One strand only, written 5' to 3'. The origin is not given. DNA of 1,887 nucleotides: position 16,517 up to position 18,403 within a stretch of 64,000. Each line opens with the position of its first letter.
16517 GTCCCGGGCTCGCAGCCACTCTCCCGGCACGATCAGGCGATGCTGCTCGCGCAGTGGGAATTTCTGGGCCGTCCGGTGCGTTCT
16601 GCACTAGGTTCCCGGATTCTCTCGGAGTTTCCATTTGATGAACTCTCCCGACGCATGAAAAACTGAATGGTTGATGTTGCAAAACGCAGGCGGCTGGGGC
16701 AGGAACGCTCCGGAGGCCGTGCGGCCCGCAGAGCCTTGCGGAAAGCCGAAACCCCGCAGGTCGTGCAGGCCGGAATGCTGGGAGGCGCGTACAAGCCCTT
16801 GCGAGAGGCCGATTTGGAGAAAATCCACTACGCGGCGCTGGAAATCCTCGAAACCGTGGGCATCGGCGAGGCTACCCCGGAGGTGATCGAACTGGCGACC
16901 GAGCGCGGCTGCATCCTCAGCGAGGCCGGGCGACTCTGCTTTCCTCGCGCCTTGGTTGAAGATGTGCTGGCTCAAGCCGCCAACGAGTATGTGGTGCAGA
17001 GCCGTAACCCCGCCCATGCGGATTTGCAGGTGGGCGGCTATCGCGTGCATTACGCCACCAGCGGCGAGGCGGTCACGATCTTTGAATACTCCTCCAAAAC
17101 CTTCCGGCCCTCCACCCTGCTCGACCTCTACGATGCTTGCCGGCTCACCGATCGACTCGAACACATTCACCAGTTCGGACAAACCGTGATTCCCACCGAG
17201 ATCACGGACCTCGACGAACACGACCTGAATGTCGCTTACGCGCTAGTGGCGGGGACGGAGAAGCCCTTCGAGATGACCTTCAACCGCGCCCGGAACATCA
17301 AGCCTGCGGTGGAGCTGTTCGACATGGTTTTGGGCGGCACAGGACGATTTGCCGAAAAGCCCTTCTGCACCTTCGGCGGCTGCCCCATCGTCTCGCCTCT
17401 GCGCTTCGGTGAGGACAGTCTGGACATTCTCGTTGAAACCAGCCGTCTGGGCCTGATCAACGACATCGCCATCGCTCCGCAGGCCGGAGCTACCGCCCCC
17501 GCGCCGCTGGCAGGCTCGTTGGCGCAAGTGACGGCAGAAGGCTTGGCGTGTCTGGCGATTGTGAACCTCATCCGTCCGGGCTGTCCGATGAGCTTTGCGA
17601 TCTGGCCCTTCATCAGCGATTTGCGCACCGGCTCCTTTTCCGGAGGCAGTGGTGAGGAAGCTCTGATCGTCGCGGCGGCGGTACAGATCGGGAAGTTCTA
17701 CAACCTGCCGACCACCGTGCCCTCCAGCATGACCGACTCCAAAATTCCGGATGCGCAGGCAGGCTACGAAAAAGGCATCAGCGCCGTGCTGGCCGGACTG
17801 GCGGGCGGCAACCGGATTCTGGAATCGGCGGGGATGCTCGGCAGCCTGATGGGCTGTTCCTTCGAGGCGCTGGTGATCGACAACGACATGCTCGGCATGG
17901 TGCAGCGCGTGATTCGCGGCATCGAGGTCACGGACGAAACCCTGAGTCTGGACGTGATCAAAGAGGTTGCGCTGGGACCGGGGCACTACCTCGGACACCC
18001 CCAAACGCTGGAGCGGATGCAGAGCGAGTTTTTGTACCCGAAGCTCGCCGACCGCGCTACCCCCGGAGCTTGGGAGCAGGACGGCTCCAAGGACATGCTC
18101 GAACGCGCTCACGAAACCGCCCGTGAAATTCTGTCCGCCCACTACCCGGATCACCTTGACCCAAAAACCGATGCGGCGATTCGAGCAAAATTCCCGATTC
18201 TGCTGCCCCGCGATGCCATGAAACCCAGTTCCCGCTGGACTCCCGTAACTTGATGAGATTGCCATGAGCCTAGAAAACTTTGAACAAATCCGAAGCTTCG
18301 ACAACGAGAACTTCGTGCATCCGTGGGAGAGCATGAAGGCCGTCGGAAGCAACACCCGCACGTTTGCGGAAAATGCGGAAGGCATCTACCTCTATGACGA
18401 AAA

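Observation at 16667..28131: Catabolic island 1: amber-less MttB homologue + omega-transaminase + TMADH/DgcA-like FMN-FeS dehydrogenase + Pot-type transporter + agmatinase-family ureohydrolase + Rieske oxygenase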

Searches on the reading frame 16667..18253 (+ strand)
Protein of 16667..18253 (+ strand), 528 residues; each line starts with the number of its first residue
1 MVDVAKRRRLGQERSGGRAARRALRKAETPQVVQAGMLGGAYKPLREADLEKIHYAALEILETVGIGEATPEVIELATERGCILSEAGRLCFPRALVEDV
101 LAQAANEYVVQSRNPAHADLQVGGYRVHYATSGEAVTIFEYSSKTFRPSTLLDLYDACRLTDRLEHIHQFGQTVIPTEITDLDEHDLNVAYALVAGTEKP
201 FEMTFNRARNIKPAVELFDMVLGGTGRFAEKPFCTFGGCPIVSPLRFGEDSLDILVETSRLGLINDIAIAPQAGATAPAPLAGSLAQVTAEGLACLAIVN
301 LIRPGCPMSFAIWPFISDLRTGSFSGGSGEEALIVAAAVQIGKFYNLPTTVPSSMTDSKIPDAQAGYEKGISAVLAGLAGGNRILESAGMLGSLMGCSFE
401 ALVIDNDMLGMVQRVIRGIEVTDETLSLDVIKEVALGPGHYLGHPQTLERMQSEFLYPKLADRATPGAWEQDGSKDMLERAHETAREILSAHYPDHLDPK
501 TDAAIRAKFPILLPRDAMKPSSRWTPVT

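Call 4: search_protein_families(library=pfam, proteins=[window:16667-18253:+])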
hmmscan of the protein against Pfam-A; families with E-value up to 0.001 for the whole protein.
window:16667-18253:+ (528 aa): 1 family
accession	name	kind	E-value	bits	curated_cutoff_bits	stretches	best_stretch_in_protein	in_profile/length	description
PF06253.16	MTTB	-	6.3e-108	361.4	25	1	14-507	1-490/500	Trimethylamine methyltransferase (MTTB)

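Call 5: search_protein_families(library=ncbifam, proteins=[window:16667-18253:+])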
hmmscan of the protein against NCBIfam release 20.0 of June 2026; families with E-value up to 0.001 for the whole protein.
window:16667-18253:+ (528 aa): 1 family
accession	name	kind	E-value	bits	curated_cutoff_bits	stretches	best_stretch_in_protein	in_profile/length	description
TIGR02369.2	trimeth_pyl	equivalog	3.2e-112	375.5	525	1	46-506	7-462/469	[trimethylamine--corrinoid protein] Co-methyltransferase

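Call 9: find_encoding_contigs(protein=window:16667-18253:+, flank=10000, max_places=6)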
Protein window:16667-18253:+ (528 aa): 23 contigs read that carry it; 6 places shown.
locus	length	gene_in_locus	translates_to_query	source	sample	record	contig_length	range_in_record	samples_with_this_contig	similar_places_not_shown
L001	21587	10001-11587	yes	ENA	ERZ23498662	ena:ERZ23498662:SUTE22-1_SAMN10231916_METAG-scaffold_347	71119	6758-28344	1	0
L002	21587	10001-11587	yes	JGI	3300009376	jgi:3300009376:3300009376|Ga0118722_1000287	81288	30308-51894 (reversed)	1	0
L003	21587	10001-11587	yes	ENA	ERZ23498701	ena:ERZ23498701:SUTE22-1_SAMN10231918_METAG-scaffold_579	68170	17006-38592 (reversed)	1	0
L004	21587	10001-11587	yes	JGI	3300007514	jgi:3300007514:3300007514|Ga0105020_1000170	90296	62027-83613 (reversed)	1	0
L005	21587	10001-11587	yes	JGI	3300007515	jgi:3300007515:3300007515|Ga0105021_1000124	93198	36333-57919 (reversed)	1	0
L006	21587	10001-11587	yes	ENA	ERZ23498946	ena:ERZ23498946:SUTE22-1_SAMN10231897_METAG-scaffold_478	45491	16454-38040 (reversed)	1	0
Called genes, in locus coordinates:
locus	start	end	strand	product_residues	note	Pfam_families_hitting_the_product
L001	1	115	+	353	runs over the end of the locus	PF04285:DUF444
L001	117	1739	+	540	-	PF04293:SpoVR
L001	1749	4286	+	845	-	PF08298:AAA_PrkA, PF06798:PrkA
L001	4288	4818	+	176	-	PF13527:Acetyltransf_9, PF00583:Acetyltransf_1, PF13508:Acetyltransf_7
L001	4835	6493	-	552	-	PF02366:PMT (weak), PF13231:PMT_2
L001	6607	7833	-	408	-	PF02515:CoA_transf_3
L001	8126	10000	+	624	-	PF02518:HATPase_c, PF13589:HATPase_c_3, PF01119:DNA_mis_repair, PF08676:MutL_C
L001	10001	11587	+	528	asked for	PF06253:MTTB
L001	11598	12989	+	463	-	PF00202:Aminotran_3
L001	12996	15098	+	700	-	PF00724:Oxidored_FMN, PF00070:Pyr_redox (faint), PF01266:DAO (faint), PF03486:HI0933_like (faint), PF07992:Pyr_redox_2, PF12831:FAD_oxidored (weak), PF13450:NAD_binding_8, PF22620:OYE-like_second_a-b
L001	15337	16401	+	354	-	PF13343:SBP_bac_6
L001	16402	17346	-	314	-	PF00491:Arginase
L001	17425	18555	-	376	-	PF00005:ABC_tran, PF13304:AAA_21 (faint), PF08402:TOBE_2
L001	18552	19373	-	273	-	PF00528:BPD_transp_1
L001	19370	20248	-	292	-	PF00528:BPD_transp_1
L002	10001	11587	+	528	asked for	PF06253:MTTB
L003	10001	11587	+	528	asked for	PF06253:MTTB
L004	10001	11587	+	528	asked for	PF06253:MTTB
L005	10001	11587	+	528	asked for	PF06253:MTTB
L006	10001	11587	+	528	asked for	PF06253:MTTB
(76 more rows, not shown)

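Call 11: find_homologous_proteins(query=window:16667-18253:+, max_evalue=1e-20)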
Query window:16667-18253:+ (528 aa): 5300 proteins with E <= 1e-20 among 8000 candidates; the best 120 are listed.
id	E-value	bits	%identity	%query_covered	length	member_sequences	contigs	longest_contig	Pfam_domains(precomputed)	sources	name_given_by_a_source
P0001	0.0e+0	1185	100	100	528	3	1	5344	PF06253.17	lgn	-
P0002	0.0e+0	1039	85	100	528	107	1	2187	PF06253.17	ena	-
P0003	0.0e+0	1037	85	100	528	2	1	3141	PF06253.17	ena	-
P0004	0.0e+0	1031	84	100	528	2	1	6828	PF06253.17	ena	-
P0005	0.0e+0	1031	85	100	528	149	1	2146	PF06253.17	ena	-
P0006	0.0e+0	1013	85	99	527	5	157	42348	PF06253.17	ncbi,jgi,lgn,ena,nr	ncbi:MAG: trimethylamine methyltransferase [Deltaproteobacteria bacterium]|jgi:trimethylamine--corri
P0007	1.3e-289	979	82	99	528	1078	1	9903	PF06253.17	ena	-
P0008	3.3e-283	958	85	94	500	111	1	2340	PF06253.17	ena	-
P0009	2.8e-279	945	78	99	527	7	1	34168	PF06253.17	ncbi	-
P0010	8.6e-276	933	78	99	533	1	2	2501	PF06253.17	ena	-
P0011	5.7e-274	927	77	99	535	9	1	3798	PF06253.17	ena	-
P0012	2.2e-268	909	75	99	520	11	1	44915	PF06253.17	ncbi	-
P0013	2.9e-257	872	74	96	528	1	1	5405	PF06253.17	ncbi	ncbi:MAG: trimethylamine methyltransferase family protein [Chloroflexota bacterium]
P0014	2.1e-252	856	72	94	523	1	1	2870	PF06253.17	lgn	-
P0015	6.0e-251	851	72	98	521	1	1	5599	PF06253.17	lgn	-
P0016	3.8e-246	836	74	92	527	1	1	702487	PF06253.17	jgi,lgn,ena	-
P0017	5.2e-246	835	69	98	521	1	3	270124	PF06253.17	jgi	-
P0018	6.5e-246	835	71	98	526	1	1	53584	PF06253.17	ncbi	ncbi:MAG: trimethylamine methyltransferase family protein [Chloroflexota bacterium]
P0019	2.0e-245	833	69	99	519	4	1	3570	PF06253.17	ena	-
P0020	1.9e-244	830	69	99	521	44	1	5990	PF06253.17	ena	-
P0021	7.3e-244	828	71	97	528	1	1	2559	PF06253.17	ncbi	-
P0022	8.7e-243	825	72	93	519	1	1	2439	PF06253.17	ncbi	-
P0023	1.1e-242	824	69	99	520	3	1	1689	PF06253.17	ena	-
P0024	4.2e-242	822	69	98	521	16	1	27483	PF06253.17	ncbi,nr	ncbi:MAG: trimethylamine methyltransferase [Gammaproteobacteria bacterium]|nr:trimethylamine methylt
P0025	4.2e-242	822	69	99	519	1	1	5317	PF06253.17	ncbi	-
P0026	7.9e-242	821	69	95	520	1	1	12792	PF06253.17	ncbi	-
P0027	8.0e-242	821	69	98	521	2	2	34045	PF06253.17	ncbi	ncbi:MAG: trimethylamine methyltransferase family protein [Gammaproteobacteria bacterium]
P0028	2.2e-241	820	68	98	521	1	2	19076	PF06253.17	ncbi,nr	ncbi:MAG: trimethylamine methyltransferase [Gammaproteobacteria bacterium]|nr:trimethylamine methylt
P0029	2.8e-241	820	71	93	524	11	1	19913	PF06253.17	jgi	jgi:trimethylamine--corrinoid protein Co-methyltransferase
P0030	3.1e-241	819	69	99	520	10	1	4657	PF06253.17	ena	-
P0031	3.3e-241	819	69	97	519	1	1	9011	PF06253.17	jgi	-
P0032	4.6e-241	819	70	98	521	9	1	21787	PF06253.17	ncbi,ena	-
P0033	1.4e-240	817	69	98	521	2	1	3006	PF06253.17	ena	-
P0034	8.1e-240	815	68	98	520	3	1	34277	PF06253.17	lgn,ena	-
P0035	8.2e-240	815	68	98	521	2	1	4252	PF06253.17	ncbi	-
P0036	1.2e-239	814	70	93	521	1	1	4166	PF06253.17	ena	-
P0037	2.5e-239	813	68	98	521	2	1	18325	PF06253.17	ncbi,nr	ncbi:MAG: trimethylamine methyltransferase [Gammaproteobacteria bacterium]|nr:trimethylamine methylt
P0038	2.7e-239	813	68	98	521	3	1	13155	PF06253.17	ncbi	-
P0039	3.7e-239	813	72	93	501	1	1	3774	PF06253.17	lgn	-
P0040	1.2e-238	811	68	98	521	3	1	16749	PF06253.17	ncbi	-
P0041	1.4e-238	811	68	98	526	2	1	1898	PF06253.17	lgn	-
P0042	1.6e-238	810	69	98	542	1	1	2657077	PF06253.17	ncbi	ncbi:trimethylamine methyltransferase family protein [Rhodovibrionaceae bacterium A322]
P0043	2.3e-238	810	68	98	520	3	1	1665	PF06253.17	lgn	-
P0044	1.5e-237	807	69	97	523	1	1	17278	PF06253.17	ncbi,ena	-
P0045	5.2e-237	806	70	93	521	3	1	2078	PF06253.17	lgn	-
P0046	8.0e-237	805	68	98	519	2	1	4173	PF06253.17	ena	-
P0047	8.5e-237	805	69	93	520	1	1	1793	PF06253.17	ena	-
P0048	5.3e-236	802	68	98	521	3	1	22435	PF06253.17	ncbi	-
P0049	3.1e-235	800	67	98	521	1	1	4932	PF06253.17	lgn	-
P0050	6.8e-234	795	66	99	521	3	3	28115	PF06253.17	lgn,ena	-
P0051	2.7e-233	793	72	90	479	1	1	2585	PF06253.17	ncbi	ncbi:MAG: trimethylamine methyltransferase family protein, partial [Acidiferrobacterales bacterium]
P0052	4.3e-232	789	70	91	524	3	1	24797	PF06253.17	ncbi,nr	ncbi:MAG: trimethylamine methyltransferase [Halieaceae bacterium]|nr:trimethylamine methyltransferas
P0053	5.9e-232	789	68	94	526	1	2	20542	PF06253.17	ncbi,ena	-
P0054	2.7e-231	787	65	98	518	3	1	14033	PF06253.17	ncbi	ncbi:MAG: trimethylamine methyltransferase family protein [Anaerolineae bacterium]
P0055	3.5e-231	786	65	98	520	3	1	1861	PF06253.17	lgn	-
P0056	1.6e-230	784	67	93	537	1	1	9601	PF06253.17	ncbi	-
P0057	5.4e-230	782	67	93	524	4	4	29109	PF06253.17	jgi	jgi:trimethylamine--corrinoid protein Co-methyltransferase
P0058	1.5e-229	781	66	95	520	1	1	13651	PF06253.17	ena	-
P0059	5.3e-227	773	71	88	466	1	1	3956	PF06253.17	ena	-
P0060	5.7e-227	772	66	93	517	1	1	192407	PF06253.17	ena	-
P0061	7.1e-227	772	66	94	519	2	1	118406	PF06253.17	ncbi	-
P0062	9.8e-227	772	64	95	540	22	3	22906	PF06253.17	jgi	jgi:trimethylamine--corrinoid protein Co-methyltransferase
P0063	2.0e-226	771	64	98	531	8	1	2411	PF06253.17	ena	-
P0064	4.4e-226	769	71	89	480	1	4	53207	PF06253.17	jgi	jgi:trimethylamine--corrinoid protein Co-methyltransferase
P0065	5.3e-226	769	63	98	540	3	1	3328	PF06253.17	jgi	jgi:trimethylamine--corrinoid protein Co-methyltransferase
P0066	1.5e-225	768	65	94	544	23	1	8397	PF06253.17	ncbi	-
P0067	5.1e-225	766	65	95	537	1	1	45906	PF06253.17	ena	-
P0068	2.5e-224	764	63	99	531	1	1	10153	PF06253.17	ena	-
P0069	3.0e-223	760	64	95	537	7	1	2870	PF06253.17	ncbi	-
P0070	4.3e-223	760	66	98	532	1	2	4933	PF06253.17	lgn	-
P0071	1.2e-222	758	64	94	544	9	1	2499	PF06253.17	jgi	jgi:trimethylamine--corrinoid protein Co-methyltransferase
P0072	2.0e-222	757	64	94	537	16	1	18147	PF06253.17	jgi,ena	-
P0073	3.3e-222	757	63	95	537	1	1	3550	PF06253.17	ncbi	-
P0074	1.1e-221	755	67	93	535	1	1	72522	PF06253.17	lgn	-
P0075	2.2e-221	754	66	95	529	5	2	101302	PF06253.17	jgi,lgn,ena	-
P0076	2.8e-221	754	63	95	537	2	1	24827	PF06253.17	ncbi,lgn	ncbi:MAG: trimethylamine methyltransferase family protein [Pseudomonadota bacterium]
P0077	3.5e-221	753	62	96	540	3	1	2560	PF06253.17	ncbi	-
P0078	7.0e-221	752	65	94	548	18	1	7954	PF06253.17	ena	-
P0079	1.3e-220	751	65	93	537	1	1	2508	PF06253.17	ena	-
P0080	7.2e-220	749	63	98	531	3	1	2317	PF06253.17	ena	-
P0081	1.1e-219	748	63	94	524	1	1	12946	PF06253.17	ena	-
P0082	6.1e-219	746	63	93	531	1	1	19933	PF06253.17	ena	-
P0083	2.0e-218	744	70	88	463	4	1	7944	PF06253.17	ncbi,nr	ncbi:MAG: trimethylamine methyltransferase, partial [Gammaproteobacteria bacterium]|nr:trimethylamin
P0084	4.6e-218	743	63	95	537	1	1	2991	PF06253.17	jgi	jgi:trimethylamine--corrinoid protein Co-methyltransferase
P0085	2.2e-217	741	65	94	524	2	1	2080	PF06253.17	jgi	-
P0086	3.3e-217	740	64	93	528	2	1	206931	PF06253.17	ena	-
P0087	3.9e-217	740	63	95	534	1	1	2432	PF06253.17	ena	-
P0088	9.7e-217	739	63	95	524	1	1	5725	PF06253.17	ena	-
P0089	1.4e-216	738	64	94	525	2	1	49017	PF06253.17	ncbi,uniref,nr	ncbi:trimethylamine methyltransferase family protein [Curvivirga aplysinae]|uniref:trimethylamine me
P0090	4.8e-216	736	65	92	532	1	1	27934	PF06253.17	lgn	-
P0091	9.1e-214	729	61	98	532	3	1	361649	PF06253.17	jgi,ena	-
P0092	2.5e-213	727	63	94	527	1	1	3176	PF06253.17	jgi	jgi:trimethylamine--corrinoid protein Co-methyltransferase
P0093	4.6e-212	723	63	95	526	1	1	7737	PF06253.17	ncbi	-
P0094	7.8e-212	722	63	96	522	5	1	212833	PF06253.17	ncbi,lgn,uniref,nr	ncbi:trimethylamine:corrinoid methyltransferase [Shimia gijangensis]|uniref:Methyltransferase n=1 Ta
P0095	1.9e-211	721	62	94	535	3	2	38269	PF06253.17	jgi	jgi:trimethylamine--corrinoid protein Co-methyltransferase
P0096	2.1e-211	721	62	93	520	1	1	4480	PF06253.17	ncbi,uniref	ncbi:MAG: trimethylamine methyltransferase family protein [Albidovulum sp.]|uniref:trimethylamine me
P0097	4.0e-211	720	62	96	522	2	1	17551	PF06253.17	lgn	-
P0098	5.4e-211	720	63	96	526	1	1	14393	PF06253.17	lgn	-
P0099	6.4e-211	719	63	96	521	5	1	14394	PF06253.17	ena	-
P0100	6.9e-211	719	62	95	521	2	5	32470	PF06253.17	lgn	-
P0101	8.0e-211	719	64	92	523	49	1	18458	PF06253.17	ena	-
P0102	1.4e-209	715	62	97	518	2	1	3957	PF06253.17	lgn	-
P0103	3.1e-209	714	62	93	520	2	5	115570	PF06253.17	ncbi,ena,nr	ncbi:MAG: trimethylamine methyltransferase family protein [Rhodobacteraceae bacterium]|nr:trimethyla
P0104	3.7e-209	714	67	91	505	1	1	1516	PF06253.17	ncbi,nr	ncbi:MAG: trimethylamine methyltransferase family protein, partial [Alphaproteobacteria bacterium]|n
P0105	2.2e-208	711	61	95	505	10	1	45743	PF06253.17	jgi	-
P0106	2.6e-208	711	61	96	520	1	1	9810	PF06253.17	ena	-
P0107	5.3e-208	710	62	96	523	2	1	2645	PF06253.17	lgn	-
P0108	1.5e-207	708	62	93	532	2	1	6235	PF06253.17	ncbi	-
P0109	2.0e-207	708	62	96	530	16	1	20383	PF06253.17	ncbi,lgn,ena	-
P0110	2.1e-207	708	62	96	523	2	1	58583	PF06253.17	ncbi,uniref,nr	ncbi:trimethylamine methyltransferase family protein [Ruegeria sp. WL0004]|uniref:Methyltransferase 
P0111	6.1e-207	706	61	98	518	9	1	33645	PF06253.17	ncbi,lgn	-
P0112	7.0e-207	706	61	99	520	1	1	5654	PF06253.17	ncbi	-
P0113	2.3e-206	704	61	95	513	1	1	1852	PF06253.17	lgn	-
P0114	6.4e-206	703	60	95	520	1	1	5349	PF06253.17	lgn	-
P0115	1.1e-205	702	62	93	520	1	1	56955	PF06253.17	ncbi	ncbi:MAG: trimethylamine methyltransferase family protein [Paracoccaceae bacterium]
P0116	1.6e-205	702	59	96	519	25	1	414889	PF06253.17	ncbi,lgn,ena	-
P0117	2.6e-205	701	59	95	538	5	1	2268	PF06253.17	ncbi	-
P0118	3.4e-205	701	58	96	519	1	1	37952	PF06253.17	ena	-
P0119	3.8e-205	700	61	97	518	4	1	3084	PF06253.17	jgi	jgi:trimethylamine---corrinoid protein Co-methyltransferase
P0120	4.5e-205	700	59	98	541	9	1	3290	PF06253.17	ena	-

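Call 12: find_encoding_contigs(protein=P0042, flank=10000, max_places=1)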
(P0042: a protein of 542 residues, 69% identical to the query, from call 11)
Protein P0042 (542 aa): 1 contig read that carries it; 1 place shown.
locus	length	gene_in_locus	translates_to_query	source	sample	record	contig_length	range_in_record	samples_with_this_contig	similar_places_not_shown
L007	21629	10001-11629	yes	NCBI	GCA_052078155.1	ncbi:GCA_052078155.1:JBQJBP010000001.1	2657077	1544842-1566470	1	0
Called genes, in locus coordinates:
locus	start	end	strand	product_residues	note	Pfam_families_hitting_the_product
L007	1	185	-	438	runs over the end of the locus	PF06808:DctM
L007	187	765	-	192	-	PF04290:DctQ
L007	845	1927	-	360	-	PF03480:DctP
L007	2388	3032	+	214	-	PF00392:GntR, PF07729:FCD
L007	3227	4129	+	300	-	PF00701:DHDPS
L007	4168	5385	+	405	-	PF01321:Creatinase_N, PF00557:Peptidase_M24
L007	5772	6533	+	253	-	PF00106:adh_short, PF13561:adh_short_C2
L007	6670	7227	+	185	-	-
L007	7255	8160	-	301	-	PF00892:EamA (faint)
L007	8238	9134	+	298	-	PF00126:HTH_1, PF03466:LysR_substrate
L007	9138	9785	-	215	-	PF00440:TetR_N, PF13977:TetR_C_6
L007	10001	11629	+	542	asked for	PF06253:MTTB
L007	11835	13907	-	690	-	PF00724:Oxidored_FMN, PF01593:Amino_oxidase (faint), PF07992:Pyr_redox_2 (weak), PF12831:FAD_oxidored (weak), PF13450:NAD_binding_8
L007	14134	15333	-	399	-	PF00355:Rieske, PF00848:Ring_hydroxyl_A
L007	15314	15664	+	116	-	-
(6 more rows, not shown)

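Call 13: find_encoding_contigs(protein=P0094, flank=10000, max_places=1)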
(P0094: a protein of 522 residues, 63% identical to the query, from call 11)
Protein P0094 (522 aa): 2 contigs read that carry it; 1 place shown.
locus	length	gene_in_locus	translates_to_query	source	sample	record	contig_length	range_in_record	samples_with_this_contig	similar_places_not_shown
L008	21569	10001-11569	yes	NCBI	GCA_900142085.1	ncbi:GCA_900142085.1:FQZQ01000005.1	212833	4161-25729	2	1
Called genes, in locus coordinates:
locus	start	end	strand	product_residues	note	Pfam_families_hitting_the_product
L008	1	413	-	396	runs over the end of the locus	PF00266:Aminotran_5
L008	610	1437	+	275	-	PF25213:HVO_A0261_N (weak), PF09339:HTH_IclR, PF12802:MarR_2 (weak), PF01047:MarR (weak), PF01978:TrmB (weak), PF12840:HTH_20 (weak), PF01614:IclR_C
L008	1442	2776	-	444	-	PF01979:Amidohydro_1, PF07969:Amidohydro_3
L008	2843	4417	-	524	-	-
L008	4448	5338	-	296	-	PF02625:XdhC_CoxI, PF13478:XdhC_C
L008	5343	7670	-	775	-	PF01315:Ald_Xan_dh_C, PF02738:MoCoBD_1, PF20256:MoCoBD_2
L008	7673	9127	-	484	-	PF01799:Fer2_2, PF00941:FAD_binding_5, PF03450:CO_deh_flav_C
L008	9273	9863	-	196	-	PF00440:TetR_N, PF13977:TetR_C_6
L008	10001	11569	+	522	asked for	PF06253:MTTB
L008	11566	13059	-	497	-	PF06253:MTTB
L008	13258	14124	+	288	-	PF00528:BPD_transp_1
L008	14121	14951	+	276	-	PF00528:BPD_transp_1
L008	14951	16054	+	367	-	PF00005:ABC_tran, PF13304:AAA_21 (faint), PF08402:TOBE_2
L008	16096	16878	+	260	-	PF01135:PCMT (weak), PF01209:Ubie_methyltran, PF06325:PrmA, PF13489:Methyltransf_23, PF13847:Methyltransf_31, PF08241:Methyltransf_11, PF08242:Methyltransf_12, PF13649:Methyltransf_25, +1 more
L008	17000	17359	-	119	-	PF05899:Cupin_3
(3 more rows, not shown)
